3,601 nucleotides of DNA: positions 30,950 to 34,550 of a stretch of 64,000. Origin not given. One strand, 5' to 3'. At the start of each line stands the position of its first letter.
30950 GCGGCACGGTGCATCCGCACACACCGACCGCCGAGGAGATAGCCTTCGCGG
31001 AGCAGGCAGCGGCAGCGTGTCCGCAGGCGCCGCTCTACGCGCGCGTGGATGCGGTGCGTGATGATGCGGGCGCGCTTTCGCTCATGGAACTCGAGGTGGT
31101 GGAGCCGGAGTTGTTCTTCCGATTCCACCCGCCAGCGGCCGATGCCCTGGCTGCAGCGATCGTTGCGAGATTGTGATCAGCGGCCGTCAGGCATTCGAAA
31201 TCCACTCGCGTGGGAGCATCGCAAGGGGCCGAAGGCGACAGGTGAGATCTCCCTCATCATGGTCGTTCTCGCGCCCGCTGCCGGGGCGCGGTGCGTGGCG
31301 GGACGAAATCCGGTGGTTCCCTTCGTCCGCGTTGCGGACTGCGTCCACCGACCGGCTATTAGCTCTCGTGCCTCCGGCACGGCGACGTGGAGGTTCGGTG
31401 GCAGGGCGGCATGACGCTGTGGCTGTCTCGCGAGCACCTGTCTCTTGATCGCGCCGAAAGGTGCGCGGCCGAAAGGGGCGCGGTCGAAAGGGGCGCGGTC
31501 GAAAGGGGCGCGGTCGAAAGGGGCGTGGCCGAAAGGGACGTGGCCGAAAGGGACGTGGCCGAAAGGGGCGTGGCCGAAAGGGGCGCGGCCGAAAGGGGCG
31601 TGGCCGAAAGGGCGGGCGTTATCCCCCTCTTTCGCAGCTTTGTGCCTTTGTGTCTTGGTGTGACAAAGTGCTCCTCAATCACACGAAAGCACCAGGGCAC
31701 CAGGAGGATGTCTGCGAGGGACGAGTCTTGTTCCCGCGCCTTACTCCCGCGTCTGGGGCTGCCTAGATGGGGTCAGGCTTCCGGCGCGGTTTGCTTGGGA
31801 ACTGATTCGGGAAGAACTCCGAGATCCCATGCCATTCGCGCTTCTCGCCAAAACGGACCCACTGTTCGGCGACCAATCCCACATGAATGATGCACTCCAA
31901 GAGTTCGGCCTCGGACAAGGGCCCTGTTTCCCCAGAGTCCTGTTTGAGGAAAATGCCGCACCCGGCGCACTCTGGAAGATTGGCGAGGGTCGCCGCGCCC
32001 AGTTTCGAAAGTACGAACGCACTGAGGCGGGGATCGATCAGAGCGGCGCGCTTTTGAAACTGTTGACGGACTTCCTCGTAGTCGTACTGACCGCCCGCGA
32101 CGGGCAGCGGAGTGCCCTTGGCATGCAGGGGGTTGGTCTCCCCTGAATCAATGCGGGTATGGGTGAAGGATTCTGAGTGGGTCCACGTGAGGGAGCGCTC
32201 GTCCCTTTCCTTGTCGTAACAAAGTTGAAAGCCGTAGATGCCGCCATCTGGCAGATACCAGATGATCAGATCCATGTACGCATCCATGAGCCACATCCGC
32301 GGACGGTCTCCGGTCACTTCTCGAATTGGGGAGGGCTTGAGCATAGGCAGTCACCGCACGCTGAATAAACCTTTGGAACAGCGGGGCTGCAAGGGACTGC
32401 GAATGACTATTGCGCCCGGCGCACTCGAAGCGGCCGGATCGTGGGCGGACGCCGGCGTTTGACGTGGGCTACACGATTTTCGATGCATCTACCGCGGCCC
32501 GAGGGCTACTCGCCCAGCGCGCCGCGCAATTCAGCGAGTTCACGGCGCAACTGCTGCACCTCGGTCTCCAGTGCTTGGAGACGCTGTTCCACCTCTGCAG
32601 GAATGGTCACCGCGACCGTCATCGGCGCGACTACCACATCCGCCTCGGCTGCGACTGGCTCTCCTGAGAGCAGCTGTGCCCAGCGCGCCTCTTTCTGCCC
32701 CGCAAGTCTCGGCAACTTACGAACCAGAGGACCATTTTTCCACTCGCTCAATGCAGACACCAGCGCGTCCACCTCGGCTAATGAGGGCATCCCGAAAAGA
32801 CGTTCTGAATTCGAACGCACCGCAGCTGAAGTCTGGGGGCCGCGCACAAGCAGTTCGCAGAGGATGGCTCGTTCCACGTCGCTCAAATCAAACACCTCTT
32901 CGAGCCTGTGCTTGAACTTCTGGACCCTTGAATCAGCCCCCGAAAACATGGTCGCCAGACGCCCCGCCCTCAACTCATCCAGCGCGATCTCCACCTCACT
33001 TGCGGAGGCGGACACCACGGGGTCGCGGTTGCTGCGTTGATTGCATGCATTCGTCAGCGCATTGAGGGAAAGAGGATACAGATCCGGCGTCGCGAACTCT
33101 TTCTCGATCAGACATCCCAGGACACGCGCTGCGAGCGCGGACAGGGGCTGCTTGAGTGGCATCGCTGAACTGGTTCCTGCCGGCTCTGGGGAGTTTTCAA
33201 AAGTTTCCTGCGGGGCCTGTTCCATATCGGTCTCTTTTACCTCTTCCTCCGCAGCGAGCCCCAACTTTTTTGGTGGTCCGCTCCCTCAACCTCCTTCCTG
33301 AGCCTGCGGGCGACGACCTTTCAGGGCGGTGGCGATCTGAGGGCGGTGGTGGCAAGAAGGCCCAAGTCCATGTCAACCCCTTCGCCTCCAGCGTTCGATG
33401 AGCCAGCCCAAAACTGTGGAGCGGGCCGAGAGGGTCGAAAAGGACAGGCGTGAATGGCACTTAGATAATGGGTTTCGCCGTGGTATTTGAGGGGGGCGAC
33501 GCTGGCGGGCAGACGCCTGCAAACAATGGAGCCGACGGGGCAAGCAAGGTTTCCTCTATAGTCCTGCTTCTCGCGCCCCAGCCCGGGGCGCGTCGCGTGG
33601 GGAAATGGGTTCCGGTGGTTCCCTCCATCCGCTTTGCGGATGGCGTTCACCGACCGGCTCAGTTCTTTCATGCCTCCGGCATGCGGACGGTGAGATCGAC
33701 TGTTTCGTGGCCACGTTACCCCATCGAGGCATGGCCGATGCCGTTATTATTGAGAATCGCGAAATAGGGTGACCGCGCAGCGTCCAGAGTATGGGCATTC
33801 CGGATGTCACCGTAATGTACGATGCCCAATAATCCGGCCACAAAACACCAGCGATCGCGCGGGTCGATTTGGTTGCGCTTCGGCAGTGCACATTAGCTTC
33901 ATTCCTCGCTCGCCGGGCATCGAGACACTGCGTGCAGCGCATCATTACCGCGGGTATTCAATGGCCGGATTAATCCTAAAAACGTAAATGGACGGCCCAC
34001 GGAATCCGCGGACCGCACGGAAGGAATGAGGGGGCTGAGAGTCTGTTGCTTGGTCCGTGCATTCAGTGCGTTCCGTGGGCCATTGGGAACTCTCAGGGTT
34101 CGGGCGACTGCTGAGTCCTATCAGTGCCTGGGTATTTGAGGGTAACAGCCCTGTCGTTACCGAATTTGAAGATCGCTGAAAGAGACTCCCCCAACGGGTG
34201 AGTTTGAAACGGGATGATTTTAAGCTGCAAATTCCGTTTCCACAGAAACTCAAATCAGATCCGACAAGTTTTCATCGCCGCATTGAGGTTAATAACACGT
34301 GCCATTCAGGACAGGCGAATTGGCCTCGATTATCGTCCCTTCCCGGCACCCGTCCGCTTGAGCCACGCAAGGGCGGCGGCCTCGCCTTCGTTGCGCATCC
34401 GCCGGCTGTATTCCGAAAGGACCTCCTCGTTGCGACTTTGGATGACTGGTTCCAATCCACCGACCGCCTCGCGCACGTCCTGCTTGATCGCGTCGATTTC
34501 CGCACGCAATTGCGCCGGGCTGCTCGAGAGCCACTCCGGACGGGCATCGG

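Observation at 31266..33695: Two ~130-nt elements whose differences preserve four helices: candidate undescribed structured RNA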

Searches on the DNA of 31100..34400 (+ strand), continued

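Call 65: search_with_rna_model(model_id=R2, sources=[window, L009, L034, L036, L038, L039, L040, L041, L042, L043, L044, L045, L046, L047, L048, L049, L050, L051, L052, L053, L054, L055, L057, L063, L064, L066, L068, L071, L072, L073, L074, L078], max_evalue=0.000001, make_alignment=true)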
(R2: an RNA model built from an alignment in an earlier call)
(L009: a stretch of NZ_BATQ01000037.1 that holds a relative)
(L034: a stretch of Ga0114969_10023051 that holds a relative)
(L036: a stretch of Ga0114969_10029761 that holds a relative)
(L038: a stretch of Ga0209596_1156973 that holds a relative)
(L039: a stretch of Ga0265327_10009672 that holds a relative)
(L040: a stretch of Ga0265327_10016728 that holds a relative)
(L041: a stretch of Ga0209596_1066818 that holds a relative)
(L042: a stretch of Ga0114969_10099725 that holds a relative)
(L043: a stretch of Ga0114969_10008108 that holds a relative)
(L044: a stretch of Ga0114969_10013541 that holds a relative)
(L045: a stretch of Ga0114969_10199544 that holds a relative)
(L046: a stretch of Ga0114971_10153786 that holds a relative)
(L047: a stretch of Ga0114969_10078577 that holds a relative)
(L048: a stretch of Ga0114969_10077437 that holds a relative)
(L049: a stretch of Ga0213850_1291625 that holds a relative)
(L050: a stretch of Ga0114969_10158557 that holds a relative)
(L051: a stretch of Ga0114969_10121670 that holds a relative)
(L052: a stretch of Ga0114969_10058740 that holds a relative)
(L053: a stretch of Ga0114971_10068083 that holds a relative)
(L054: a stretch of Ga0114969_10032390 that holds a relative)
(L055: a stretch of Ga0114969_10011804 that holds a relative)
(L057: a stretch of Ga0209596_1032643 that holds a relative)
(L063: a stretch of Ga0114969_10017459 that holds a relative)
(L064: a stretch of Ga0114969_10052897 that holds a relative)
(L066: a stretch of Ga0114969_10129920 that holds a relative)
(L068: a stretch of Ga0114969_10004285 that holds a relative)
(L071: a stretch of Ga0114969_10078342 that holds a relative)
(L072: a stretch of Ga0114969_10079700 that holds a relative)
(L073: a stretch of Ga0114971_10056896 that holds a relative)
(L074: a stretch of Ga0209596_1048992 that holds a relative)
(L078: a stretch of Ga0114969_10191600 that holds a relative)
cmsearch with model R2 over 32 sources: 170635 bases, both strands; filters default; matches with E-value up to 0.000001: 51.
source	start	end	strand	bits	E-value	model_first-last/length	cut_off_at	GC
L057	467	612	-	161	2.3e-52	1-146/146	no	0.65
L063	288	433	-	157.9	2.5e-51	1-146/146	no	0.66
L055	2154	2299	-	157.7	2.8e-51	1-146/146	no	0.64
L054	3291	3436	-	157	5e-51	1-146/146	no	0.66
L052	2110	2255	-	156.2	8.9e-51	1-146/146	no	0.64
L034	612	757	-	154.4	3.7e-50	1-146/146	no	0.61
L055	2456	2601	-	151.3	4.1e-49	1-146/146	no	0.61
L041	31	176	-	150.3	9.3e-49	1-146/146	no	0.64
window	33556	33701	+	150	1.1e-48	1-146/146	no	0.64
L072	27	173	-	150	1.2e-48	1-146/146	no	0.64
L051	8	153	-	149.7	1.4e-48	1-146/146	no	0.64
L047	1848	1993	+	147.4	8.3e-48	1-146/146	no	0.71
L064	447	592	+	145.3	4.3e-47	1-146/146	no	0.66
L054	2995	3140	+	144.4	9.1e-47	1-146/146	no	0.66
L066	1081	1225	-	143.2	2.2e-46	1-146/146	no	0.66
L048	1917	2061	-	142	5.9e-46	1-146/146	no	0.61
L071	119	265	+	139.5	4.1e-45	1-146/146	no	0.69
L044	3892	4037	-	139.3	4.7e-45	1-146/146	no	0.64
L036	3341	3484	+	139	6e-45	1-146/146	no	0.67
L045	888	1026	+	138.6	8e-45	1-146/146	no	0.65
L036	3573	3723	+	136.3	4.8e-44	1-146/146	no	0.66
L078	108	252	-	133.9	3.1e-43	1-146/146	no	0.67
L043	816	959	+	132.8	7e-43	1-146/146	no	0.64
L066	1289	1432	-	126.5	9.4e-41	1-146/146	no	0.67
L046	993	1132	-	126.3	1.1e-40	1-146/146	no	0.67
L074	669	814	-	125.7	1.7e-40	1-146/146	no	0.67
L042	1509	1654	-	123.3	1.2e-39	1-146/146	no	0.69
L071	314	462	+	117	1.5e-37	1-146/146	no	0.65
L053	2104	2208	-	116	3.2e-37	42-146/146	5'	0.61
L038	132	278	-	115.5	4.7e-37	1-146/146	no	0.7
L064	1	123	+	115.5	4.7e-37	23-146/146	5'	0.67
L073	2336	2445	+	110.3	2.8e-35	1-110/146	3'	0.68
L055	1949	2094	-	109.5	5.1e-35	1-146/146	no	0.65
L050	829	972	+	104.2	3e-33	1-146/146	no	0.64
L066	1496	1599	-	101.2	3.3e-32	43-146/146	5'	0.66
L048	1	102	-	94.8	4.5e-30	1-104/146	3'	0.64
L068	11098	11230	-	90.4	1.4e-28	1-146/146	no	0.59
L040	2842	2988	-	80.6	2.7e-25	1-146/146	no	0.62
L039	184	330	-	70.5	7e-22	1-146/146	no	0.59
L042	1798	1871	-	67.2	9.1e-21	73-146/146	5'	0.66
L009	5067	5209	+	67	1e-20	1-146/146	no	0.7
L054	1465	1602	+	67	1.1e-20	1-146/146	no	0.63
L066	870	1017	-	65.8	2.6e-20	1-146/146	no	0.66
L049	1268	1405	+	64.7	6.6e-20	1-146/146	no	0.61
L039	385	514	+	54.4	1.8e-16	1-146/146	no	0.62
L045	1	60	+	48.4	1.9e-14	86-146/146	5'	0.57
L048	2110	2170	-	40.4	9.9e-12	85-146/146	5'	0.7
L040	2282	2429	-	36.1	2.7e-10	1-146/146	no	0.59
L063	1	75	-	35.6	3.9e-10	1-79/146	3'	0.61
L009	5383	5518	+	26.5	4.8e-07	1-146/146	no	0.65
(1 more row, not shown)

Alignment A4: 51 matches aligned to the model, 197 columns, each read 5' to 3' on its own strand. Consensus structure (alignment columns), stored with it:
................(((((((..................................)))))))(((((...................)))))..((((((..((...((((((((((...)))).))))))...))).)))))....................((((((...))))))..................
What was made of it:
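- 31254..31399 (+): Copy A, core element (146 nt as delimited by the covariance model). R2 scores it at 137.6 bits, E 1.8e-44 (call 65).
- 33556..33701 (+): Copy B, core element. All helices lie at the copy A coordinates plus 2302: P1 33572-33592, P2/P3 33612-33657, P4 33669-33683. R2 scores it at 150 bits, E 1.1e-48 (call 65).
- Model R2 finds 51 copies at E <= 1e-6 in 170,635 bases (call 65).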

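Call 81: search_with_rna_model(model_id=R2, sources=[L086, L087, L088, L089, L090], max_evalue=1)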
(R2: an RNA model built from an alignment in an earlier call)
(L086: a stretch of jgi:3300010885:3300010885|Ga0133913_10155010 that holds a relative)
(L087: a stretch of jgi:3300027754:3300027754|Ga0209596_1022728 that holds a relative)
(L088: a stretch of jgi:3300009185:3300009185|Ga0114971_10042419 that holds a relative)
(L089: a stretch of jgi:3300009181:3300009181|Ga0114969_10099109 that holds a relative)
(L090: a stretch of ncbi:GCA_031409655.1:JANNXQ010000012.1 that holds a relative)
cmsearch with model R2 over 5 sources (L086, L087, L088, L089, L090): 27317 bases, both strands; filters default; matches with E-value up to 1: 7.
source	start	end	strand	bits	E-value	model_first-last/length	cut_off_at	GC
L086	5865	6010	+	139.5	6.1e-46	1-146/146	no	0.68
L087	3448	3593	+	137.6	2.9e-45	1-146/146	no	0.68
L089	1519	1664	+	137.6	2.9e-45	1-146/146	no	0.68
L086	5921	5966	-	8.1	0.12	57-102/146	no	0.72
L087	3504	3549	-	8.1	0.12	57-102/146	no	0.72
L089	1575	1620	-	8.1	0.12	57-102/146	no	0.72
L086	26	132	+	7.2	0.24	1-146/146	no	0.67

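Call 85: search_with_rna_model(model_id=R2, sources=[L091, L092, L093, L094, L095], max_evalue=1)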
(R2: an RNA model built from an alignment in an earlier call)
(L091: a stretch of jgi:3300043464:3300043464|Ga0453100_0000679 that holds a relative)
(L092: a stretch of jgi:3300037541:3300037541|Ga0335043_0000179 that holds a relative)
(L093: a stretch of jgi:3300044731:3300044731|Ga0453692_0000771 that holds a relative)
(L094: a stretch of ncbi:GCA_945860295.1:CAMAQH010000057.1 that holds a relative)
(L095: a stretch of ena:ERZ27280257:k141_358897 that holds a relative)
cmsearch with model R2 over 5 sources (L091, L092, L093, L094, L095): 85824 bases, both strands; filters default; matches with E-value up to 1: 0.
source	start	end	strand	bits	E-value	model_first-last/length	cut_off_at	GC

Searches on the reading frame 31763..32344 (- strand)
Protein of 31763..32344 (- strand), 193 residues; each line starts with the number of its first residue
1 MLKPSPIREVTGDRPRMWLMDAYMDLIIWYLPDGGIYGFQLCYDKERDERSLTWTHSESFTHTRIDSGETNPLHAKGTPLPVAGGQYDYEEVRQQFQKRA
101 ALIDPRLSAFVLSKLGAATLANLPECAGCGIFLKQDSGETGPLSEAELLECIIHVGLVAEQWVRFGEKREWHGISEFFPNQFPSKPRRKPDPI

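Call 8: search_protein_families(library=pfam, proteins=[window:31763-32344:-], max_evalue=0.01)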
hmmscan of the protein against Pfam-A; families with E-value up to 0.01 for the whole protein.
window:31763-32344:- (193 aa): 0 families

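Call 42: find_encoding_contigs(protein=window:31763-32344:-, flank=10000, max_places=6)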
Protein window:31763-32344:- (193 aa): 1 contig read that carries it; 1 place shown.
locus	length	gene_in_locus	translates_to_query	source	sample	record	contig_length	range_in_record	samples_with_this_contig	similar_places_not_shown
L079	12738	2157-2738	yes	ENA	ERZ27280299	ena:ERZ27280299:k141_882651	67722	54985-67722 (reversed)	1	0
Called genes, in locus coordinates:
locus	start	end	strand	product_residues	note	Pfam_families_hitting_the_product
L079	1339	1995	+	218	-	PF04337:DUF480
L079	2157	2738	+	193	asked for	-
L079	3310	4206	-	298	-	PF27100:DcsG_N, PF08443:RimK (weak)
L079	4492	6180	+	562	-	-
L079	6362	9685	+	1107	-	PF04257:RecC_N, PF27451:RecC_4th, PF17946:RecC_C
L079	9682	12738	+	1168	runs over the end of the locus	PF00580:UvrD-helicase, PF13245:AAA_19, PF13361:UvrD_C (weak), PF13538:UvrD_C_2 (faint), PF12705:PDDEXK_1 (weak)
